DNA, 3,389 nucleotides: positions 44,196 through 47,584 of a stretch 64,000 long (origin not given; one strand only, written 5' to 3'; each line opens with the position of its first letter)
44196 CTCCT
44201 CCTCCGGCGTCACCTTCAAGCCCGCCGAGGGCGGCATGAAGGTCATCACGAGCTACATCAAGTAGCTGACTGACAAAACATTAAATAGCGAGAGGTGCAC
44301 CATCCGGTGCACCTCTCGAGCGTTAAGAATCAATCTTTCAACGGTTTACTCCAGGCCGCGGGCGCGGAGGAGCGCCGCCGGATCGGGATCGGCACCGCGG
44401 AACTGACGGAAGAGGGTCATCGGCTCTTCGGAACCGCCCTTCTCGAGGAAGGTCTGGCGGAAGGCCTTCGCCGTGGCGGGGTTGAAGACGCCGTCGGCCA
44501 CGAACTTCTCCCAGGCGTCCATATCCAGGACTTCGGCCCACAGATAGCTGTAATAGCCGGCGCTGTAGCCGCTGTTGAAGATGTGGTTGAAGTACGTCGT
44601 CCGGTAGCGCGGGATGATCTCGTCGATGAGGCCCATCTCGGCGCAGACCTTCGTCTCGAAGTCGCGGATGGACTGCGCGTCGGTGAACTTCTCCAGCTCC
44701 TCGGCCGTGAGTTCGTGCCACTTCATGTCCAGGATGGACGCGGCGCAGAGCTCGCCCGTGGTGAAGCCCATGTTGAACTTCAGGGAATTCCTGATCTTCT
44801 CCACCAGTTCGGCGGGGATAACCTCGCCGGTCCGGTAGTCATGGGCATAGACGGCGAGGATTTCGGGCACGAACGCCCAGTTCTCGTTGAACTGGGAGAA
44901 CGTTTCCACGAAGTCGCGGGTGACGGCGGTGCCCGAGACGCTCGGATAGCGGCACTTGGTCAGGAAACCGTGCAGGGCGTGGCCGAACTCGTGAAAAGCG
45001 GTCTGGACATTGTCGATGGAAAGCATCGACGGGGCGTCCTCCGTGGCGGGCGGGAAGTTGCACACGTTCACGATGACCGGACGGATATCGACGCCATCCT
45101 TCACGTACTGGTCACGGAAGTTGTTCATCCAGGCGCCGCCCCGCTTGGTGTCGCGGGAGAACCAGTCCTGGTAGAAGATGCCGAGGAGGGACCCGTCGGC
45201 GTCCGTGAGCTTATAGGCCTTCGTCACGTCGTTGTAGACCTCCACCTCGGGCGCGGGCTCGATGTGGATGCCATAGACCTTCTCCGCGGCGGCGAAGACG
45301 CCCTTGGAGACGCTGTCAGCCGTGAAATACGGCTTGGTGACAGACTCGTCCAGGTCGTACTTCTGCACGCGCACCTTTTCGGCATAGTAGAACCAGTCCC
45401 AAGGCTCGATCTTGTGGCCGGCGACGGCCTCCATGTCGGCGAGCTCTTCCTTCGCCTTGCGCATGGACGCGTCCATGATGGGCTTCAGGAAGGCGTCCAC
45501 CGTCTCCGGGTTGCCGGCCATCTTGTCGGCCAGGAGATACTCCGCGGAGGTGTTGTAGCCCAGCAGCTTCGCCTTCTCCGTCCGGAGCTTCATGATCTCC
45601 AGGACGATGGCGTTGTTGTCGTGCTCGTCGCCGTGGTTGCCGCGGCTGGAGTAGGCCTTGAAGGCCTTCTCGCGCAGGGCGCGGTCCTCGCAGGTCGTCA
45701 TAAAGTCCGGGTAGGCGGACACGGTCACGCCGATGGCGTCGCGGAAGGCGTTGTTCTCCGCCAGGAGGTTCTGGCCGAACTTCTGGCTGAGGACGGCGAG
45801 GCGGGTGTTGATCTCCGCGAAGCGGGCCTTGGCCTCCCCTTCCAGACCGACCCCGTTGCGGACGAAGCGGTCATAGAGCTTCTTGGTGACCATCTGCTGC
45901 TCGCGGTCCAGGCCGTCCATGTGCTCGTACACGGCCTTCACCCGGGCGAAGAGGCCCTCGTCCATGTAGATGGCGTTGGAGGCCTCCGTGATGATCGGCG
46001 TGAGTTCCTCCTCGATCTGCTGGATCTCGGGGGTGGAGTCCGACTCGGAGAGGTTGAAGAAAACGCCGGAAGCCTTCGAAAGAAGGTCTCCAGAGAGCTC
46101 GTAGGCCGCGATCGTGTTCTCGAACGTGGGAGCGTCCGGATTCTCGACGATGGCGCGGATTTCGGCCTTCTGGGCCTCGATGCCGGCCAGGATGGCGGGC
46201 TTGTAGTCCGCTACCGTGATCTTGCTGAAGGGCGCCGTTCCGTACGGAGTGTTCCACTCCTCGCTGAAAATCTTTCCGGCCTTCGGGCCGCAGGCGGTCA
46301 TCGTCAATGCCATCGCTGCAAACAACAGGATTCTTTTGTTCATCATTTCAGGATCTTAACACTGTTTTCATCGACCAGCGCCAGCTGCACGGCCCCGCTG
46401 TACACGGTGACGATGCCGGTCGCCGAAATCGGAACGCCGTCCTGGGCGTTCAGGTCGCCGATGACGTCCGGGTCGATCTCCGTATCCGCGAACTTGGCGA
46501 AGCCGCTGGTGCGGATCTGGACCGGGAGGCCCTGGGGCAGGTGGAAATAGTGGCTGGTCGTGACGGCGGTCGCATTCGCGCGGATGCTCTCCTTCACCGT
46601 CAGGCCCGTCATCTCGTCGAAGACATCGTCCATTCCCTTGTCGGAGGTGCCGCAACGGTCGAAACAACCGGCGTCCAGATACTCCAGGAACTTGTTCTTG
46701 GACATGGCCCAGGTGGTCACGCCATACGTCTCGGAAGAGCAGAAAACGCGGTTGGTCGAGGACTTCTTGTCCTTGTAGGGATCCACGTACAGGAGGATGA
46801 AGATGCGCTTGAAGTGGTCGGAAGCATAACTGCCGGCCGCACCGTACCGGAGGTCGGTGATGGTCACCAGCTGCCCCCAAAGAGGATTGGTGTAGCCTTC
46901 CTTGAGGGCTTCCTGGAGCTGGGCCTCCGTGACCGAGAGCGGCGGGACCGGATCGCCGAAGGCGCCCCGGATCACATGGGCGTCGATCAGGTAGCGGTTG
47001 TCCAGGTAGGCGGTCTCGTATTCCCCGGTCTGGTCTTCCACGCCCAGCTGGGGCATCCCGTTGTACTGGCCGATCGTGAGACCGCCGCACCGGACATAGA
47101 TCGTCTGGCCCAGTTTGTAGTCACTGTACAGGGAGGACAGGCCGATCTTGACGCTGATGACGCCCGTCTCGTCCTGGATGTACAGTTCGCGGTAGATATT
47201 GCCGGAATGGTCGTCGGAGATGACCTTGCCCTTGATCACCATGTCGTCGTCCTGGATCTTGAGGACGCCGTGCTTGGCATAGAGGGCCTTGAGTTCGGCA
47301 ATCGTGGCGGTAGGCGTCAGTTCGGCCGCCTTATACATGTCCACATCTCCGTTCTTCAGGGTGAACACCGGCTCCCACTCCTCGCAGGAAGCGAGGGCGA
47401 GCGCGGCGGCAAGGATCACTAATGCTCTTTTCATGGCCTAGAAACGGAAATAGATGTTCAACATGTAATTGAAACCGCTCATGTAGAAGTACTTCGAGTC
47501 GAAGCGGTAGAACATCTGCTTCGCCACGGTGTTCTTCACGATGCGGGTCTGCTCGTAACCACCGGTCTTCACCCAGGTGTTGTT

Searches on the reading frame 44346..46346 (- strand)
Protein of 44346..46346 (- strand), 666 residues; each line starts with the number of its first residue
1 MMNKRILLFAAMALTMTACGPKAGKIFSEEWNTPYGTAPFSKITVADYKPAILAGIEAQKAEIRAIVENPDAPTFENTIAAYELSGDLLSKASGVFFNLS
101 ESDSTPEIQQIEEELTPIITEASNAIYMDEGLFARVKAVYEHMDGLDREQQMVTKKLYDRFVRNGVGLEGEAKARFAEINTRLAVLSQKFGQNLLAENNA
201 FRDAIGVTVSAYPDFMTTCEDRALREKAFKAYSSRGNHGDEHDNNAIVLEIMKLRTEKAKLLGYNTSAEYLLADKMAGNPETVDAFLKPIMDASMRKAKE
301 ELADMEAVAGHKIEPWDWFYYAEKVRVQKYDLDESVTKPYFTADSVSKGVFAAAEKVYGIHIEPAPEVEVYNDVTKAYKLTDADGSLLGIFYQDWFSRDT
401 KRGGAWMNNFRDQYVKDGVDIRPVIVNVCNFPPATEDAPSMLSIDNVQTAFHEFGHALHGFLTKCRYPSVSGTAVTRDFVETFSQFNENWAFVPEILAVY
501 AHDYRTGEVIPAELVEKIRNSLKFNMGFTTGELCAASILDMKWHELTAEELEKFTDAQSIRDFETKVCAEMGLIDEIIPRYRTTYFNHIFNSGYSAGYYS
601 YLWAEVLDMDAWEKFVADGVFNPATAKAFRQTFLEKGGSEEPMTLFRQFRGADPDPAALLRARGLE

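Call 65: search_protein_families(library=pfam, proteins=[window:44346-46346:-], max_evalue=0.001)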
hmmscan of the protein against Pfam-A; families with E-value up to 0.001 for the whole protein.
window:44346-46346:- (666 aa): 1 family
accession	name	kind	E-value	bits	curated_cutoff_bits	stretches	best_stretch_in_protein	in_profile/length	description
PF01432.26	Peptidase_M3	-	1e-126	424.4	27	1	215-664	1-456/457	Peptidase family M3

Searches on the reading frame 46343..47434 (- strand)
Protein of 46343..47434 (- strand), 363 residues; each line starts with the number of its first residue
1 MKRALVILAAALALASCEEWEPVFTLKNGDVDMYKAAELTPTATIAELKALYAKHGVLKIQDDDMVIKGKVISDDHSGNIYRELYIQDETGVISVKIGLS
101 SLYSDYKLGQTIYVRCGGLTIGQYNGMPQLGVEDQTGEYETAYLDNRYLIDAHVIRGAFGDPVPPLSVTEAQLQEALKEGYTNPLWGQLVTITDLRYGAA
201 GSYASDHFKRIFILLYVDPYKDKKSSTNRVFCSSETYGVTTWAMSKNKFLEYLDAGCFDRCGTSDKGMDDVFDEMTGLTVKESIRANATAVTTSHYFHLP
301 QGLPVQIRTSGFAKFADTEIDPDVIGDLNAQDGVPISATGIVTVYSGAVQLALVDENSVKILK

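Call 65: search_protein_families(library=pfam, proteins=[window:46343-47434:-], max_evalue=0.001)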
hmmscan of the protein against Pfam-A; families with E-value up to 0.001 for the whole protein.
window:46343-47434:- (363 aa): 1 family
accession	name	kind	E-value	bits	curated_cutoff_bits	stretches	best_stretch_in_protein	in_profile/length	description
PF18942.5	DUF5689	-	1e-39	137.1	28.6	1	41-200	2-150/217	Family of unknown function (DUF5689)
